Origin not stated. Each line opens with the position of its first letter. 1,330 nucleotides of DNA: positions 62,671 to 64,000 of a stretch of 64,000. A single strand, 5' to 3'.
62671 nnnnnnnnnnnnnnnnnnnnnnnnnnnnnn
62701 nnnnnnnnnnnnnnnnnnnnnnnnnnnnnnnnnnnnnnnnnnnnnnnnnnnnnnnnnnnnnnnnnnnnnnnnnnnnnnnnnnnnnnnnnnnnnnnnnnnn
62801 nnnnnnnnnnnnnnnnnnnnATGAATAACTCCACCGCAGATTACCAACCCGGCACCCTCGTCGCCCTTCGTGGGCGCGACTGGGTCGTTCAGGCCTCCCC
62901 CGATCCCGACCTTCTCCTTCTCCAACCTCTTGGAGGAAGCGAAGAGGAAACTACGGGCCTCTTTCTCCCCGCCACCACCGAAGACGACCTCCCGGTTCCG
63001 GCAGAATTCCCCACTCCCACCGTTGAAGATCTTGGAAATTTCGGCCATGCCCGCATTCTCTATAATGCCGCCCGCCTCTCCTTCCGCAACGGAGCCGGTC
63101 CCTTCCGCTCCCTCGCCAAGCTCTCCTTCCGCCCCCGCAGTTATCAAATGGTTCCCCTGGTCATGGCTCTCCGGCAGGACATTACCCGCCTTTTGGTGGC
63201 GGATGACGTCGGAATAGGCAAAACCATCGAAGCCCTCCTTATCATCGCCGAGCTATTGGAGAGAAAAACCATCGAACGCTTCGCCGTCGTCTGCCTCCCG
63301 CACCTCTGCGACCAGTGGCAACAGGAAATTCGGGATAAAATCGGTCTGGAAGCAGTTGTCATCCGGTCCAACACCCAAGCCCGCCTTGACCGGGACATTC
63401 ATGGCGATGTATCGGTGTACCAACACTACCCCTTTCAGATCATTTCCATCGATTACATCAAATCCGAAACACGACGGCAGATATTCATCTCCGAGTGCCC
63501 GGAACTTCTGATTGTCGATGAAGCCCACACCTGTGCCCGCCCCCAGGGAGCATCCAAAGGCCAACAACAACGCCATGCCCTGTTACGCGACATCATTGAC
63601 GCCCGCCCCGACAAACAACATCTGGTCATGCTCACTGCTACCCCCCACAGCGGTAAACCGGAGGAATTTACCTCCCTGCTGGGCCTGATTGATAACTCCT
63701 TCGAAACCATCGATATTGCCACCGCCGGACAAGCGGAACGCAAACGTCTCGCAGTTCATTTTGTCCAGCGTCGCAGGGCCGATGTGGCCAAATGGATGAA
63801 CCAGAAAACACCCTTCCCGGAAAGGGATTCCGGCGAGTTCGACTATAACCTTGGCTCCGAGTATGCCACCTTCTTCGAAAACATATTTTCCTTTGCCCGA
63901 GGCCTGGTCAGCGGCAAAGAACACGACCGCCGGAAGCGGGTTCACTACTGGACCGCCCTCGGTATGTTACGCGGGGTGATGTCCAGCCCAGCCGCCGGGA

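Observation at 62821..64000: Unlisted, translationally coupled SNF2/RapA-like helicase ORF running off the window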

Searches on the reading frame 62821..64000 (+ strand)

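Call 4: search_protein_families(library=pfam, proteins=[window:62821-64000:+], max_evalue=0.01)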
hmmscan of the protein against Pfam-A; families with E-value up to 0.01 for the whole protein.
window:62821-64000:+ (393 aa): 3 families
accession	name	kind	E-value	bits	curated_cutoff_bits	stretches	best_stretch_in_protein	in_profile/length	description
PF00176.29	SNF2-rel_dom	-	3.5e-15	56.3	24.9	1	115-291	10-179/290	SNF2-related domain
PF04851.21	ResIII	-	3.7e-10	40.4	22.5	1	105-276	4-163/164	Type III restriction enzyme, res subunit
PF00270.35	DEAD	-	2.5e-09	37.5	26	1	123-280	16-164/167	DEAD/DEAH box helicase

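Call 5: search_protein_families(library=padloc, proteins=[window:62821-64000:+], max_evalue=0.01)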
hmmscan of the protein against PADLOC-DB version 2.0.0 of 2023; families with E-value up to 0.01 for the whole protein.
window:62821-64000:+ (393 aa): 36 families (the best 25 are shown)
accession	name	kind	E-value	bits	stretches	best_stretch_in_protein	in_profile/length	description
PDLC02853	DpdE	-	1.3e-93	312.6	1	7-392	4-397/985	DpdE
PDLC02621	DrmD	-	3.9e-50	169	1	94-392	115-413/1040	DrmD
PDLC02632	DrmD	-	1.5e-36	124.1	1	94-339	117-360/662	DrmD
PDLC02572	DrmA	-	1.2e-35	120.8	1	94-323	112-342/1043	DrmA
PDLC02633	DrmD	-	1.6e-32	110.5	1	94-335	119-359/839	DrmD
PDLC02622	DrmD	-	7.6e-32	108.7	1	94-299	116-324/422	DrmD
PDLC02500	BrxHI|BrxHII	-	4.6e-26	89.6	1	104-293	90-290/933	BrxHI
PDLC00659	HmaA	-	2.3e-25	86.7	1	116-392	118-386/1176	SNF2 helicase / DEAD-box helicase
PDLC02620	DrmD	-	2.3e-23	80.1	1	119-359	115-348/1060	DrmD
PDLC02504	BrxHI|BrxHII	-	5.6e-21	72.2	1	85-380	90-375/971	BrxHII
PDLC02840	DpdE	-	1.4e-20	71.2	1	107-293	162-320/1091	DpdE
PDLC02634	DrmD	-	2.2e-20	70.1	1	97-294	86-275/900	DrmD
PDLC02623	DrmD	-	1.3e-19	67.5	1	101-296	100-301/1040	DrmD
PDLC02843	DpdE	-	7.5e-19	65.2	1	115-294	169-316/1091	DpdE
PDLC02618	DrmD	-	8.2e-19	66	1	105-246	110-256/273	DrmD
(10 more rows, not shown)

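Call 14: find_related_loci(query=window:62821-64000:+, collection=genome_contigs, flank=10000)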
Query window:62821-64000:+ (393 aa) in genome_contigs; peptide patterns used: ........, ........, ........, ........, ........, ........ (x = any residue, [..] = any of these).
87 stretches matched a pattern; 59 encode a relative of the query (tblastn E <= 1e-3); 59 distinct loci.
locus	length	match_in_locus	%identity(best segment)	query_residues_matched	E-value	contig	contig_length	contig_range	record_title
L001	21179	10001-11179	87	1-393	0e+0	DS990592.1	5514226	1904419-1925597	Verrucomicrobiae bacterium DG1235 scf_1104243000192 genomic scaffold, whole genome shotgun sequence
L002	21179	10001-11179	89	1-393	0e+0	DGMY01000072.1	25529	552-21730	MAG TPA_asm: Opitutia bacterium UBA4506 UBA4506_contig_4858, whole genome shotgun sequence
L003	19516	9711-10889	88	1-393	0e+0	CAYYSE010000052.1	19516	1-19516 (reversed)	MAG TPA_asm: uncultured Coraliomargarita sp. isolate SRP118108_co4_14 genome assembly, contig: NODE_2122_length_19516_co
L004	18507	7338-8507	74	3-393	0e+0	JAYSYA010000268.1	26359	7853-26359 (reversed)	MAG: Akkermansiaceae bacterium isolate GFS_13349 GFS_13349_267, whole genome shotgun sequence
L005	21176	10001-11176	72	1-393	0e+0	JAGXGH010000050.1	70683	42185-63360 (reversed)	MAG: Verrucomicrobiales bacterium isolate LH_M34 k141_649242, whole genome shotgun sequence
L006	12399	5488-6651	72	5-393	0e+0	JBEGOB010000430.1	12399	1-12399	MAG: Verrucomicrobiota bacterium isolate NASQAN2016_178_B_bin.2 scaffold_229259, whole genome shotgun sequence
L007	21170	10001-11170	71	3-393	0e+0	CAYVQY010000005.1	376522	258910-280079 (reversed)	MAG TPA_asm: uncultured Brevifollis sp. isolate SRP329715_co2_144 genome assembly, contig: NODE_26_length_376522_cov_17.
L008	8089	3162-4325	71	5-393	0e+0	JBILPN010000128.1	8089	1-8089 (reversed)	MAG: Luteolibacter sp. isolate ME2018-04-20_3300034022_group8_bin123 Rohwer_bin2740_scaffold_7418_c1, whole genome shotg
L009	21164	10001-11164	71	5-393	0e+0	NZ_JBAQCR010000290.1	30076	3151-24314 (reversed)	MAG: Prosthecobacter sp. isolate MFD12010_ilm_asm_bin26 k127_69024, whole genome shotgun sequence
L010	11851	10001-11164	70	5-393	0e+0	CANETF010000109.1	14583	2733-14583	MAG: Verrucomicrobiaceae bacterium isolate CE-Jul18-43 genome assembly, contig: CE-Jul18-C3262, whole genome shotgun seq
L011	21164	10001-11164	71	5-393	0e+0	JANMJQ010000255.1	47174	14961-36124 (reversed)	MAG: Akkermansiaceae bacterium isolate OTE_64_metabat_355 OTE_64_k141_3367994, whole genome shotgun sequence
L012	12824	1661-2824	71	5-393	0e+0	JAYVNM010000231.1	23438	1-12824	MAG: Akkermansiaceae bacterium isolate GL65_DN_metabat_17 GL65_DN_metabat_17_230, whole genome shotgun sequence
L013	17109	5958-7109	70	9-393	0e+0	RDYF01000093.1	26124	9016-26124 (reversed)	MAG: Verrucomicrobia bacterium isolate PH2015_08D_54_98 PH2015_08D_scaffold_1290, whole genome shotgun sequence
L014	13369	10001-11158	70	7-393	0e+0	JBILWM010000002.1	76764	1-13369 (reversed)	MAG: Terrimicrobiaceae bacterium isolate ME2018-09-22_3300044646_group8_bin290 Rohwer_bin2610_scaffold_142_c1, whole gen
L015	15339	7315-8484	71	3-393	0e+0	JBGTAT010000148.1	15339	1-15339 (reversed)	MAG: Terrimicrobiaceae bacterium isolate JTS-AC8 k141_4297192, whole genome shotgun sequence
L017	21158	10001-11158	70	7-393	0e+0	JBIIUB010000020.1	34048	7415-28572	MAG: Terrimicrobiaceae bacterium isolate ME2004-08-06_3300043437_group2_bin143 Rohwer_bin2585_scaffold_743_c1, whole gen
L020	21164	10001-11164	66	5-393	7e-177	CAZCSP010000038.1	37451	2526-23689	MAG TPA_asm: uncultured Fimbriimonadaceae bacterium isolate SRP344714_co1_417 genome assembly, contig: NODE_2247_length_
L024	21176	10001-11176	65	3-393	6e-173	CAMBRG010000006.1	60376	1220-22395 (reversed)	MAG: Opitutus sp. GAS368 isolate MiE-14oct19-218 genome assembly, contig: MiE-14oct19-C488, whole genome shotgun sequenc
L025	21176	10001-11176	64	2-393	7e-173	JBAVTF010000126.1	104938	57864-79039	MAG: Pirellulales bacterium isolate MFD03852_ilm_asm_bin10 k127_12119, whole genome shotgun sequence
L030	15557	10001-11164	65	6-393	7e-172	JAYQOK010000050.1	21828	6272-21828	MAG: Candidatus Kuenenia sp. isolate SD3114_S44.rosella.041_sub NODE_866_length_21828_cov_3.97416, whole genome shotgun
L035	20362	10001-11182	64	1-393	1e-170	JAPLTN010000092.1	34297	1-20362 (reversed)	MAG: Verrucomicrobia bacterium isolate LacPavin_0419_WC70S_MAG_62_12 LacPavin_0419_WC70S_scaffold_1116018, whole genome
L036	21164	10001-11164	64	6-393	3e-170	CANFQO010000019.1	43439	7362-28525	MAG: Planctomycetaceae bacterium isolate Jr-14may18-66 genome assembly, contig: Jr-14may18-C1345, whole genome shotgun s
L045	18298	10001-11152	72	9-393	0e+0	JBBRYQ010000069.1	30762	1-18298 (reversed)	MAG: Verrucomicrobiales bacterium isolate La5_metabat2.128 La5_metabat2.128_K_1036870_L_30762_cov_13.9628, whole genome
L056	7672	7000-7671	67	2-225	2e-101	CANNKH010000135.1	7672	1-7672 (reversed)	MAG: Methylococcaceae bacterium isolate ZH-Oct18-76 genome assembly, contig: ZH-Oct18-C10836, whole genome shotgun seque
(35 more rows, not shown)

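Call 18: search_protein_families(library=pfam, proteins=[L002:10001-12877:+, L002:12880-14103:+, L002:14557-19368:+, L002:3435-4487:+, L001:12882-13919:+, L001:13937-14704:+, L001:14704-18480:+, L001:18549-20525:+], max_evalue=0.01)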
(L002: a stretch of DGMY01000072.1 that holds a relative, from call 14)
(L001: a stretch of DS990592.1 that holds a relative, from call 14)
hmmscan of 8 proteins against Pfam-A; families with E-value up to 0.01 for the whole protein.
L002:10001-12877:+ (959 aa): 4 families
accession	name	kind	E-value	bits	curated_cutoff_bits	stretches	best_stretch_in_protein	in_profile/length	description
PF00176.29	SNF2-rel_dom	-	8.9e-15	55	24.9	1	115-290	10-178/290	SNF2-related domain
PF00271.37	Helicase_C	-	8.7e-14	52.2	23.5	1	479-583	13-110/110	Helicase conserved C-terminal domain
PF04851.21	ResIII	-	8.6e-10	39.2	22.5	1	104-276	3-163/164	Type III restriction enzyme, res subunit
PF00270.35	DEAD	-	4.9e-09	36.6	26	1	120-280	13-164/167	DEAD/DEAH box helicase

L002:12880-14103:+ (408 aa): 2 families
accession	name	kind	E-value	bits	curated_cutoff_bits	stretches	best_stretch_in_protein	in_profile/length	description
PF06250.17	YhcG_C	-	6.1e-58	195.5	32.5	1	241-395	2-156/157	YhcG PDDEXK nuclease domain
PF17761.7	DUF1016_N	-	1.1e-42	145.8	32.8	2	25-118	2-93/137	DUF1016 N-terminal domain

L002:14557-19368:+ (1604 aa): 5 families
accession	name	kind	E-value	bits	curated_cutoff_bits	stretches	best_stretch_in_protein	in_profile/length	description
PF07669.17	Eco57I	-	1.1e-23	84.6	25.3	1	714-1002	1-147/171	Eco57I restriction-modification methylase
PF20473.4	MmeI_Mtase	-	1.9e-13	50.6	27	2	932-1031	139-239/259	MmeI, DNA-methyltransferase domain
PF20466.3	MmeI_TRD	-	3.5e-07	30.2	27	1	1186-1274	112-207/207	MmeI, target recognition domain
PF02384.22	N6_Mtase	-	0.00034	20.5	20.4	0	666-735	49-99/311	N-6 DNA Methylase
PF20464.3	MmeI_N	-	0.0064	17.3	27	0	45-218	5-169/181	MmeI, N-terminal domain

L002:3435-4487:+ (351 aa): 0 families

L001:12882-13919:+ (346 aa): 1 family
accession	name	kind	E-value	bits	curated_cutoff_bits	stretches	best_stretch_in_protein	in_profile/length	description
PF04471.18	Mrr_cat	-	7.8e-11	42.6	21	1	207-321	8-115/115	Restriction endonuclease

L001:13937-14704:+ (256 aa): 1 family
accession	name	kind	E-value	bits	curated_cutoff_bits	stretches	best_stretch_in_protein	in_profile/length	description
PF18735.6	HEPN_RiboL-PSP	-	3e-05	24.4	28.4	1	18-231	8-189/191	RiboL-PSP-HEPN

L001:14704-18480:+ (1259 aa): 4 families
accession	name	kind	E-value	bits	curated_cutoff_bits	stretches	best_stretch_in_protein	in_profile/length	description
PF07669.17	Eco57I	-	4.4e-23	82.7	25.3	1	540-819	1-138/171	Eco57I restriction-modification methylase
PF20473.4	MmeI_Mtase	-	4.9e-17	62.4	27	2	757-853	139-236/259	MmeI, DNA-methyltransferase domain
PF20466.3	MmeI_TRD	-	4.1e-16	59.4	27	1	910-1091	28-206/207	MmeI, target recognition domain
PF02384.22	N6_Mtase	-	6e-07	29.5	20.4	1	449-561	21-99/311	N-6 DNA Methylase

L001:18549-20525:+ (659 aa): 3 families
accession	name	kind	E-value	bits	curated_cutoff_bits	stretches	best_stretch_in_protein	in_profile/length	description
PF13589.12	HATPase_c_3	-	8e-17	62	25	1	34-139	5-100/137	Histidine kinase-, DNA gyrase B-, and HSP90-like ATPase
PF02518.31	HATPase_c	-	3.5e-05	24.6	26.4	1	34-91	8-59/111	Histidine kinase-, DNA gyrase B-, and HSP90-like ATPase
PF06518.16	DUF1104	-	0.008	16.9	25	0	372-455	4-89/92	Protein of unknown function (DUF1104)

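Call 19: search_protein_families(library=padloc, proteins=[L002:10001-12877:+, L002:12880-14103:+, L002:14557-19368:+, L002:3435-4487:+, L001:12882-13919:+, L001:13937-14704:+, L001:14704-18480:+, L001:18549-20525:+], max_evalue=0.001)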
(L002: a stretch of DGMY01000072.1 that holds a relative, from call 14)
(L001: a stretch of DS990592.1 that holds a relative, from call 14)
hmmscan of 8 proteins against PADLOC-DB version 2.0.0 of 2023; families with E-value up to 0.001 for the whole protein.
L002:10001-12877:+ (959 aa): 45 families (the best 25 are shown)
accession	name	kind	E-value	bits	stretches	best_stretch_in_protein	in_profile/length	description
PDLC02853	DpdE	-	2.6e-164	546.7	1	7-957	4-971/985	DpdE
PDLC02621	DrmD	-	5.4e-86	287.8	1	106-924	123-940/1040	DrmD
PDLC02572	DrmA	-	1.3e-55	186.9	2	106-404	120-422/1043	DrmA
PDLC02632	DrmD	-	7e-50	168.2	2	106-404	125-425/662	DrmD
PDLC02633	DrmD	-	1.8e-48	163.2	1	103-592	124-638/839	DrmD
PDLC00659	HmaA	-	3.9e-47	158.7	2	117-406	118-400/1176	SNF2 helicase / DEAD-box helicase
PDLC02500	BrxHI|BrxHII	-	3.1e-44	149.8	1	103-623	89-612/933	BrxHI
PDLC02504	BrxHI|BrxHII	-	1.2e-43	147.3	1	107-645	112-639/971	BrxHII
PDLC02620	DrmD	-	6.5e-42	141.6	1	117-623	113-616/1060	DrmD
PDLC02193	PLD_Helicase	-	2.4e-41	139.8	2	432-615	640-829/905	-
PDLC02634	DrmD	-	1.5e-37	126.9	2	98-359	87-337/900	DrmD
PDLC02623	DrmD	-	3.1e-36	122.6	2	102-314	101-320/1040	DrmD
PDLC02843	DpdE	-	1.1e-33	114.3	2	117-296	171-319/1091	DpdE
PDLC02619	DrmD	-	4.4e-33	112.4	2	93-359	21-281/872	DrmD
PDLC02840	DpdE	-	8.3e-33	111.7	2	117-292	172-319/1091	DpdE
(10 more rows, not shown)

L002:12880-14103:+ (408 aa): 32 families (the best 25 are shown)
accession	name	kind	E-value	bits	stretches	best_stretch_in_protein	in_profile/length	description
PDLC04807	PDC-S02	-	3e-142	472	1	16-406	11-346/351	-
PDLC04820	PDC-S02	-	1.6e-108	360.7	2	170-407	123-328/332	-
PDLC04803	PDC-S02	-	2.8e-97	323.6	1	83-406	5-265/269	-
PDLC04795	PDC-S02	-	2e-89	298.3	1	19-405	25-350/357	-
PDLC04810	PDC-S02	-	1.3e-86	289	1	16-404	9-349/355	-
PDLC04831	PDC-S02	-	2.2e-83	278.6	1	19-398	12-340/346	-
PDLC04822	PDC-S02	-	6.6e-80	266.8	1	17-361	9-288/294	-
PDLC04827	PDC-S02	-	1.2e-77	258.7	2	169-296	103-230/234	-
PDLC04802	PDC-S02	-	3.7e-63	210.7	2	17-218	8-157/171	-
PDLC04813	PDC-S02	-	1.2e-51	173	1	242-404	7-167/175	-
PDLC04812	PDC-S02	-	1.6e-50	168.9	2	20-117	10-103/151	-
PDLC01464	PD_DExK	-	3.8e-42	141.6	1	173-318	1-126/126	"CAS-I,CAS-II,CAS-III,CAS-IV,CAS-V,CAS-VI; associated"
PDLC04797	PDC-S02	-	3.6e-38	128.5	1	20-107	7-94/126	-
PDLC04823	PDC-S02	-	1.3e-37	127.2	2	326-398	100-172/175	-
PDLC04809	PDC-S02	-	3.2e-36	122.5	2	22-107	14-99/156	-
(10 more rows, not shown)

L002:14557-19368:+ (1604 aa): 43 families (the best 25 are shown)
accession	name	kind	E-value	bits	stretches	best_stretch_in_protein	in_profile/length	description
PDLC02643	DrmMI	-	3.9e-224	745.3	2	656-1426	593-1339/1347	DrmMI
PDLC02644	DrmMI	-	6.1e-147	489.1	2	911-1425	362-892/988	DrmMI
PDLC02646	DrmMI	-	1e-128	428.7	2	909-1420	261-773/792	DrmMI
PDLC03618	REase_MTase_IIG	-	3.4e-113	377.2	2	707-1421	660-1337/1429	Type IIG restriction enzyme-methyltransferase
PDLC02640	DrmMI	-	4.7e-91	303.9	1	971-1429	535-1003/1015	DrmMI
PDLC03627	REase_MTase_IIG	-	2.8e-69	232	1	930-1409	564-1034/1136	Type IIG restriction enzyme-methyltransferase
PDLC02639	DrmMI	-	2.5e-62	209.3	2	914-1134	566-798/803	DrmMI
PDLC02638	DrmMI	-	1e-58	197.3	2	662-990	597-934/935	DrmMI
PDLC03599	REase_MTase_IIG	-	5.1e-58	194.7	2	930-1313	471-889/959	Type IIG restriction enzyme-methyltransferase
PDLC02626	DrmD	-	6.2e-42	141.8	1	1226-1436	5-200/276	DrmD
PDLC03622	REase_MTase_IIG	-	2.3e-25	86.2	2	705-762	588-646/1524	Type IIG restriction enzyme-methyltransferase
PDLC02645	DrmMI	-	3.2e-25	86.5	2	705-797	656-752/772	DrmMI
PDLC03613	REase_MTase_IIG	-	6.5e-22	75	1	710-758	565-613/1250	Type IIG restriction enzyme-methyltransferase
PDLC03609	REase_MTase_IIG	-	6.7e-22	75.1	2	911-994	540-619/1066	Type IIG restriction enzyme-methyltransferase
PDLC03598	REase_MTase_IIG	-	4e-21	72.6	2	925-1276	477-832/912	Type IIG restriction enzyme-methyltransferase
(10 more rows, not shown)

L002:3435-4487:+ (351 aa): 0 families

L001:12882-13919:+ (346 aa): 2 families
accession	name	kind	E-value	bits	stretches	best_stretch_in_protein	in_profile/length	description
PDLC04819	PDC-S02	-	5.1e-14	50.3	1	24-336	18-321/334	-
PDLC04815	PDC-S02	-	3.3e-08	31.2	1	26-338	18-335/346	-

L001:13937-14704:+ (256 aa): 0 families

L001:14704-18480:+ (1259 aa): 46 families (the best 25 are shown)
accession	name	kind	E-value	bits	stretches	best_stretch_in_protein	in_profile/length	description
PDLC02643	DrmMI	-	3.7e-217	722.1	2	441-1253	543-1343/1347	DrmMI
PDLC02644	DrmMI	-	6.1e-123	409.7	2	736-1257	362-903/988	DrmMI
PDLC03618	REase_MTase_IIG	-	1.5e-119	398.3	3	736-1250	846-1343/1429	Type IIG restriction enzyme-methyltransferase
PDLC02646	DrmMI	-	1.8e-105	351.8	2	734-1241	261-771/792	DrmMI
PDLC02640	DrmMI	-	9.1e-72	240.1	2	796-1251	535-1002/1015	DrmMI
PDLC03627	REase_MTase_IIG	-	1.1e-65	220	2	755-1229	564-1031/1136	Type IIG restriction enzyme-methyltransferase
PDLC02638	DrmMI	-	8e-64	214.2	2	442-815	543-934/935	DrmMI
PDLC02639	DrmMI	-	3.3e-61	205.6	2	739-962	566-800/803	DrmMI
PDLC03599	REase_MTase_IIG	-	1.3e-57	193.4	2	755-1137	471-890/959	Type IIG restriction enzyme-methyltransferase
PDLC02626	DrmD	-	1.2e-40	137.6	1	1042-1250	3-191/276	DrmD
PDLC03598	REase_MTase_IIG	-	1.9e-36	123.4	2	754-1192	481-899/912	Type IIG restriction enzyme-methyltransferase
PDLC02645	DrmMI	-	1e-30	104.6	2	528-624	653-753/772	DrmMI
PDLC03622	REase_MTase_IIG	-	1.6e-28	96.7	3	525-587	582-645/1524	Type IIG restriction enzyme-methyltransferase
PDLC03613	REase_MTase_IIG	-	2e-28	96.6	2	535-584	564-613/1250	Type IIG restriction enzyme-methyltransferase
PDLC03604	REase_MTase_IIG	-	2.5e-25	86.7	2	366-586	284-504/1011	Type IIG restriction enzyme-methyltransferase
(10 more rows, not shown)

L001:18549-20525:+ (659 aa): 3 families
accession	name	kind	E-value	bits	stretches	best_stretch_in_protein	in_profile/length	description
PDLC03419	REase_II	-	1.1e-14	51.8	1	23-134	16-122/695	Type II restriction enzyme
PDLC03485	REase_II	-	1.3e-13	48.3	1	35-204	29-200/611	Type II restriction enzyme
PDLC03968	TmtA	-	0.00031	16.5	1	26-75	69-117/1486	-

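Call 51: search_protein_families(library=pfam, proteins=[L003:12626-13741:+, L004:10273-11292:+, L004:12086-13564:+, L015:10167-11513:+, L017:12854-14524:+, L024:13261-14694:+, L035:12932-14611:+, L035:15081-17894:+], max_evalue=1)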
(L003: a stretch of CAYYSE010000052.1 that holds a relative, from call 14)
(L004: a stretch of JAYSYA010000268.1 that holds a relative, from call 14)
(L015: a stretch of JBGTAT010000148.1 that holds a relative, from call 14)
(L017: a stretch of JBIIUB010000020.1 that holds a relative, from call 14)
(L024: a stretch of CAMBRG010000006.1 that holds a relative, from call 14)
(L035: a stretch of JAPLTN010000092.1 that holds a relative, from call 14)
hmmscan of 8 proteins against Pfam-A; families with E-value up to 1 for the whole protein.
L003:12626-13741:+ (372 aa): 3 families
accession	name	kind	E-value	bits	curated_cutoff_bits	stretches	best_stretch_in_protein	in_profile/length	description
PF13784.11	Fic_N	-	1.3e-22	80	26.7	1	25-107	3-80/82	Fic/DOC family N-terminal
PF02661.23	Fic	-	1.4e-18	68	24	1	119-220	5-93/93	Fic/DOC family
PF14520.12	HHH_5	-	0.085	13.8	27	1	318-340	35-57/57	Helix-hairpin-helix domain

L004:10273-11292:+ (340 aa): 2 families
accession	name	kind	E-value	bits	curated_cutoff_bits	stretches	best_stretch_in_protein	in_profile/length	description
PF01047.28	MarR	-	0.055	13.8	24.6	1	152-197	5-48/59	MarR family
PF12802.13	MarR_2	-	0.11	13.1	27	1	147-180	3-34/61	MarR family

L004:12086-13564:+ (493 aa): 11 families
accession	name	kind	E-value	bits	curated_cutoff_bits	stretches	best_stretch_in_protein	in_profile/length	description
PF00931.28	NB-ARC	-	0.00024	20.9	23.5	1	54-93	15-55/248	NB-ARC domain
PF13191.12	AAA_16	-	0.00039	21.4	32.6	1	30-89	2-54/167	AAA ATPase domain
PF20703.3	nSTAND1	-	0.018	15.1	27.1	0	234-347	79-194/379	Novel STAND NTPase 1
PF13401.12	AAA_22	-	0.026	15.3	27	1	62-141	10-84/130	AAA domain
PF03308.22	MeaB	-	0.026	14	23.1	1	53-97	29-73/273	Methylmalonyl Co-A mutase-associated GTPase MeaB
PF05970.20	PIF1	-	0.043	13.8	25.9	1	43-90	9-55/223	PIF1-like helicase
PF10062.14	DUF2300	-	0.075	13.6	25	1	393-456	43-106/127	Predicted secreted protein (DUF2300)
PF02492.25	cobW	-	0.12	12.3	20.7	1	59-91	2-33/180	CobW/HypB/UreG, nucleotide-binding domain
PF07693.20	KAP_NTPase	-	0.12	12.1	20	1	55-94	18-57/293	KAP family P-loop domain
PF01926.29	MMR_HSR1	-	0.2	12.2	21.9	1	61-107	3-56/113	50S ribosome-binding GTPase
PF01656.29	CbiA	-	0.22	11.9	25.4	1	62-179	4-54/125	CobQ/CobB/MinD/ParA nucleotide binding domain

L015:10167-11513:+ (449 aa): 5 families
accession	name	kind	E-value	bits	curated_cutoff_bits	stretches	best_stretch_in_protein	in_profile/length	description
PF13749.12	HATPase_c_4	-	7.3e-20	71.2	26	1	272-338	3-70/89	Putative ATP-dependent DNA helicase recG C-terminal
PF04326.19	SLFN_AlbA_2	-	9.2e-17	62.1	25.3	1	3-113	1-117/118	Schlafen, AlbA_2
PF21247.3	Fic-like_C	-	1.8e-09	37.8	27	1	380-439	5-64/64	Filamentation induced by cAMP protein Fic-like, C-terminal domain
PF25213.1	HVO_A0261_N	-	0.044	14.1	35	1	368-446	3-71/86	HVO_A0261 N-terminal domain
PF20892.2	SidC_lipid-bd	-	0.21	12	27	0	12-67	11-62/127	SidC, lipid-binding domain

L017:12854-14524:+ (557 aa): 4 families
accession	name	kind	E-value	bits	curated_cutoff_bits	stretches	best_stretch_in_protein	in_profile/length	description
PF13749.12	HATPase_c_4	-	4.4e-19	68.7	26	1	298-381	3-89/89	Putative ATP-dependent DNA helicase recG C-terminal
PF04326.19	SLFN_AlbA_2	-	4.6e-11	43.7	25.3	1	3-124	1-117/118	Schlafen, AlbA_2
PF02518.31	HATPase_c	-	0.0034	18.2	26.4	0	279-310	9-40/111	Histidine kinase-, DNA gyrase B-, and HSP90-like ATPase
PF00392.27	GntR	-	0.097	12.8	27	1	518-545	34-61/64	Bacterial regulatory proteins, gntR family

L024:13261-14694:+ (478 aa): 1 family
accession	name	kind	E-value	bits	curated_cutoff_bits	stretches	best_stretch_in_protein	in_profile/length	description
PF08843.17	AbiEii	-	6.5e-38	131.4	22.5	1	174-461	3-238/238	Nucleotidyl transferase AbiEii toxin, Type IV TA system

L035:12932-14611:+ (560 aa): 2 families
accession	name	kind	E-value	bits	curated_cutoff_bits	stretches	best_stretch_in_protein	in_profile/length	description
PF13749.12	HATPase_c_4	-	3.6e-17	62.6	26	1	296-382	1-89/89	Putative ATP-dependent DNA helicase recG C-terminal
PF04326.19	SLFN_AlbA_2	-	1.3e-09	39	25.3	1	16-124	1-113/118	Schlafen, AlbA_2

L035:15081-17894:+ (938 aa): 8 families
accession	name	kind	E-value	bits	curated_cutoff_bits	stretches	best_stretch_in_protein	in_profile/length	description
PF25199.1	nSTAND_NTPase5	-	4.4e-05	23.8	34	1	392-440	94-140/145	Novel STAND NTPase 5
PF13191.12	AAA_16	-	7e-05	23.8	32.6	1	258-415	4-153/167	AAA ATPase domain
PF13401.12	AAA_22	-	0.0037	18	27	1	279-419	9-109/130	AAA domain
PF05729.18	NACHT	-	0.038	14.2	26.7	1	279-306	4-31/167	NACHT domain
PF13245.12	AAA_19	-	0.087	13.4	25.1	0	278-435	14-128/134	AAA domain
PF13538.12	UvrD_C_2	-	0.09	13.1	27.4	1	595-637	9-46/52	UvrD-like helicase C-terminal domain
PF09848.15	SLFN-g3_helicase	-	0.17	11.6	24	1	280-438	6-128/354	Schlafen group 3, DNA/RNA helicase domain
PF13604.12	AAA_30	-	0.24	11.6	27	1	279-416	22-110/191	AAA domain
